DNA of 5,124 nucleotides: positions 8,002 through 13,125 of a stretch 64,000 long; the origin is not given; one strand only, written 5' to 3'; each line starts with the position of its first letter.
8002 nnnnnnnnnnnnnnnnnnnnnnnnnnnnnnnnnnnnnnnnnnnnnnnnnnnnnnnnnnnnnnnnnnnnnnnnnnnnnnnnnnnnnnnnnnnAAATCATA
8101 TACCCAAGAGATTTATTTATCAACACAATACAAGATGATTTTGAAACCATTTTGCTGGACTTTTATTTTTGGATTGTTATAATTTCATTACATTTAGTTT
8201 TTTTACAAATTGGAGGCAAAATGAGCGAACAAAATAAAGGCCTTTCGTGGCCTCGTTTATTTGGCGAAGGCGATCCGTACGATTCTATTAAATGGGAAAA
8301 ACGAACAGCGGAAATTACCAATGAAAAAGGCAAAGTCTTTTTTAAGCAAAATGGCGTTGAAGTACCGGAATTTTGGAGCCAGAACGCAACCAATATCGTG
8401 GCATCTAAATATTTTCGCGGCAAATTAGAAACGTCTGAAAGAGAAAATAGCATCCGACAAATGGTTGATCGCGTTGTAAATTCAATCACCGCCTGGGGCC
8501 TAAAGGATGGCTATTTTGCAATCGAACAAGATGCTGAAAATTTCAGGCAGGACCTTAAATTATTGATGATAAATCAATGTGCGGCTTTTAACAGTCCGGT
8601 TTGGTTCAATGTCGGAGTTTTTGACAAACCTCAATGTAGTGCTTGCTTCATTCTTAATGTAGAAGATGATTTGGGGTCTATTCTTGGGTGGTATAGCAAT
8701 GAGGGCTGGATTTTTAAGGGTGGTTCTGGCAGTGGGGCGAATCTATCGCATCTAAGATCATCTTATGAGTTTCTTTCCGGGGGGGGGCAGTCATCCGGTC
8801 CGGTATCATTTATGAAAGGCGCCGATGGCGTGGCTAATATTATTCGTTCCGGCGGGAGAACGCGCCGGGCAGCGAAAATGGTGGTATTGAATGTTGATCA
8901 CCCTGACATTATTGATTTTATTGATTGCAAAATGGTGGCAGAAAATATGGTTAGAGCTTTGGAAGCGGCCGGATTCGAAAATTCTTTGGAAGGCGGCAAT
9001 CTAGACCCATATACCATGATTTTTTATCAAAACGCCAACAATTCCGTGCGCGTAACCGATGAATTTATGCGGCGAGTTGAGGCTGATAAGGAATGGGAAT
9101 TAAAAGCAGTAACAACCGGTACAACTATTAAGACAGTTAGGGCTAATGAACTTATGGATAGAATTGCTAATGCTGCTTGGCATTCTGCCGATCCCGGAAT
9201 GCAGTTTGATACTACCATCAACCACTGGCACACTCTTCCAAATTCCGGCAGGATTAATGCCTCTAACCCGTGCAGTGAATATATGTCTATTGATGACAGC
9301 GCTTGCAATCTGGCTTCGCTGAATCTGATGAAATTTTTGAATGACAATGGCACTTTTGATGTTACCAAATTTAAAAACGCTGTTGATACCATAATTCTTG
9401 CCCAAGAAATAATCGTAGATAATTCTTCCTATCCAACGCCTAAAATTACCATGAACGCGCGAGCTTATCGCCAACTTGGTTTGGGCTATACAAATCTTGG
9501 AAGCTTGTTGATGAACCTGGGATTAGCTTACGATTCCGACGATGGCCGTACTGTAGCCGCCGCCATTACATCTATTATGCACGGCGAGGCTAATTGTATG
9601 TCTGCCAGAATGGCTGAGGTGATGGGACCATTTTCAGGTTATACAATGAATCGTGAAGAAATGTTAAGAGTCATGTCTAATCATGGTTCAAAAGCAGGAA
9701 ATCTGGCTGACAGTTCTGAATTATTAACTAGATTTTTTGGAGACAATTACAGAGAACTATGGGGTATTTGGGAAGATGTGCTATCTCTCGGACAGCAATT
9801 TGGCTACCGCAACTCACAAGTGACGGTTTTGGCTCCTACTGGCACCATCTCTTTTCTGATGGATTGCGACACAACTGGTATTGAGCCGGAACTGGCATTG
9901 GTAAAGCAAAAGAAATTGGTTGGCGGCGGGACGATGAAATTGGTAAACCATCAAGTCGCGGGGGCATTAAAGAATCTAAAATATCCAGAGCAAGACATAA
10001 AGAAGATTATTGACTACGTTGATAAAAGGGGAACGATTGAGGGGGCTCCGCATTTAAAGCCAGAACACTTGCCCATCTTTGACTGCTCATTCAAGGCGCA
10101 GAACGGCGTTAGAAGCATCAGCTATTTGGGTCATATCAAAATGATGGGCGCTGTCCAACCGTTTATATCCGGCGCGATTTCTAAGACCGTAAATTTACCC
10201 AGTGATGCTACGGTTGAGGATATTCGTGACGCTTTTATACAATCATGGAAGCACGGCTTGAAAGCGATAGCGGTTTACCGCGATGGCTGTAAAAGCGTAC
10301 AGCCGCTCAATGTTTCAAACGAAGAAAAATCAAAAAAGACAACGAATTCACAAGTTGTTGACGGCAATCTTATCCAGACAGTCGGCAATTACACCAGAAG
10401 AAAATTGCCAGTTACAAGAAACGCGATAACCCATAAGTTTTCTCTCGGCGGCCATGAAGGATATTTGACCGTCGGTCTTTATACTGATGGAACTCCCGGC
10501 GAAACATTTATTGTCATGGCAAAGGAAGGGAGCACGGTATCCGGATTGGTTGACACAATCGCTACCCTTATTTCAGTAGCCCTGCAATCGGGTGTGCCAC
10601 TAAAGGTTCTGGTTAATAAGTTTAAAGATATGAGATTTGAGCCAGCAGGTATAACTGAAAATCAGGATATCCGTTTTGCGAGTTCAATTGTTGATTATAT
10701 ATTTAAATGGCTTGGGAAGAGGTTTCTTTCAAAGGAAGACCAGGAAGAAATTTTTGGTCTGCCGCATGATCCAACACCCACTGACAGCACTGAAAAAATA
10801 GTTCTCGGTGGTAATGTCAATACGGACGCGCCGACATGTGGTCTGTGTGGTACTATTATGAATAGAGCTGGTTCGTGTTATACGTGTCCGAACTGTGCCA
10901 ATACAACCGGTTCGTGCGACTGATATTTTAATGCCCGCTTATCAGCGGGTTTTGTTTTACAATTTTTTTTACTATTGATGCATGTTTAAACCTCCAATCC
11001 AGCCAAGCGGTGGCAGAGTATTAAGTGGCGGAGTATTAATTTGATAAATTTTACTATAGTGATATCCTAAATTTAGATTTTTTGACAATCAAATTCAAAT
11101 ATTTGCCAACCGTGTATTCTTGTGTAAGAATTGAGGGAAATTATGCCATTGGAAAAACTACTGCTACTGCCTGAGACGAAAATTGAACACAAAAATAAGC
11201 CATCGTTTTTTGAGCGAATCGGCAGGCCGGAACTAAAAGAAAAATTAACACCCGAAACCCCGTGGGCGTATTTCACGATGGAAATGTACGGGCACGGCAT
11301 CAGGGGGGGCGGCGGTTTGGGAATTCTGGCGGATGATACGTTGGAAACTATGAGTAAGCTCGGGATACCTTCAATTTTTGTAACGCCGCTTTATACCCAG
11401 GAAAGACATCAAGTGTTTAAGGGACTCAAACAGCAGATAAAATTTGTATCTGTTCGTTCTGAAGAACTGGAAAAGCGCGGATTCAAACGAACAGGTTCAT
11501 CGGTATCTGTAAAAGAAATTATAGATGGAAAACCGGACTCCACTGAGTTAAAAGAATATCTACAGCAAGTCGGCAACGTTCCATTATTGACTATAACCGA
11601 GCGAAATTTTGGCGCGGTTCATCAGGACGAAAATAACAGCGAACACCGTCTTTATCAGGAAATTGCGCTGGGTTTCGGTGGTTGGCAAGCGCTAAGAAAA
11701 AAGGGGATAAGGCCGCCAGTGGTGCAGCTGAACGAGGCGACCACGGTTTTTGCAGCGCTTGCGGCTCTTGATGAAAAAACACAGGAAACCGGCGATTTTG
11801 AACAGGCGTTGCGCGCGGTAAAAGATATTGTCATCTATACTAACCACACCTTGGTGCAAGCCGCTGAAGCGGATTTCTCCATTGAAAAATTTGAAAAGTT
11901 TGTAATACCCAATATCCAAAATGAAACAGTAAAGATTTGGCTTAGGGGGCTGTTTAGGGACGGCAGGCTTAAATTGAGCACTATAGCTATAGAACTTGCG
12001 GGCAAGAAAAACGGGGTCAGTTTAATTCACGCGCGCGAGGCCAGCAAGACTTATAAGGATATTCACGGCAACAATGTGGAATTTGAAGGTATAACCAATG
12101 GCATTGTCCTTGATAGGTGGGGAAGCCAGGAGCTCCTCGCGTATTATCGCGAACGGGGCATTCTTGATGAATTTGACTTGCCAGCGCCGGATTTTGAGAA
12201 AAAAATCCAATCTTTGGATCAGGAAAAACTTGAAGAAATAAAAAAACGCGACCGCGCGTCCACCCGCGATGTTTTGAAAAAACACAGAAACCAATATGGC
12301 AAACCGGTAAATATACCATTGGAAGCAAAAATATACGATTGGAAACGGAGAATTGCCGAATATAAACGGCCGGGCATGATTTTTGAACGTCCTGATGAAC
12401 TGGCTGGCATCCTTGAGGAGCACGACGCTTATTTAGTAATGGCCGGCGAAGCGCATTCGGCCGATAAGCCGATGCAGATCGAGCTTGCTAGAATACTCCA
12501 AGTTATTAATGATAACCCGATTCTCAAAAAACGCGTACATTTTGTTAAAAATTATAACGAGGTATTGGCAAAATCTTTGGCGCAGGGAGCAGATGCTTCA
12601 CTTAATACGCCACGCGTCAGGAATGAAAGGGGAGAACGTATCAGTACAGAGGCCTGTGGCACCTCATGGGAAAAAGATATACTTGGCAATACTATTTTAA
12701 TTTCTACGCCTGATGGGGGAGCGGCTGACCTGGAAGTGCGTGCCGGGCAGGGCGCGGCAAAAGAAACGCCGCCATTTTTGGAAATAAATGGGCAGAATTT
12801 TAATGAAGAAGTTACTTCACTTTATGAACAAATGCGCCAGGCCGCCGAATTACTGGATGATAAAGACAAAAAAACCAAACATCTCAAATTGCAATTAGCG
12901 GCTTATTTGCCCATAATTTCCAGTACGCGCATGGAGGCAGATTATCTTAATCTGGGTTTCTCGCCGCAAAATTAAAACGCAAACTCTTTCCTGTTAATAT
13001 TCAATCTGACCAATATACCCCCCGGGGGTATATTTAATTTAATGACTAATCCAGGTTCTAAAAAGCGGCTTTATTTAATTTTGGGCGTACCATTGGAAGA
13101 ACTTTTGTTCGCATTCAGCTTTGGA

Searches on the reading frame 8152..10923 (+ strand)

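Call 64: search_protein_families(library=pfam, proteins=[window:8152-10923:+], max_evalue=0.0001)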
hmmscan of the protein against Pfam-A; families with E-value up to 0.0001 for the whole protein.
window:8152-10923:+ (923 aa): 3 families
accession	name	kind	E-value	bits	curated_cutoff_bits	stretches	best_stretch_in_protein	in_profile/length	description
PF02867.20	Ribonuc_red_lgC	-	2.9e-138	462.2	23.9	1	163-709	1-523/523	Ribonucleotide reductase, barrel domain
PF08471.15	Ribonuc_red_2_N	-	3.5e-21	75.8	27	1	59-142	1-103/103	Class II vitamin B12-dependent ribonucleotide reductase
PF12637.14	TSCPD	-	4e-11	43.5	22.8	1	768-855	12-85/88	TSCPD domain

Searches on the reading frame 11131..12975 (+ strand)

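Call 64: search_protein_families(library=pfam, proteins=[window:11131-12975:+], max_evalue=0.0001)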
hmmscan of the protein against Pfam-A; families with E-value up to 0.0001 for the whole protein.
window:11131-12975:+ (614 aa): 1 family
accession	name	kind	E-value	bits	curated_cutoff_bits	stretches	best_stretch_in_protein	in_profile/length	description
PF00343.26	Phosphorylase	-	3.7e-13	49.1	27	1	218-574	241-616/713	Carbohydrate phosphorylase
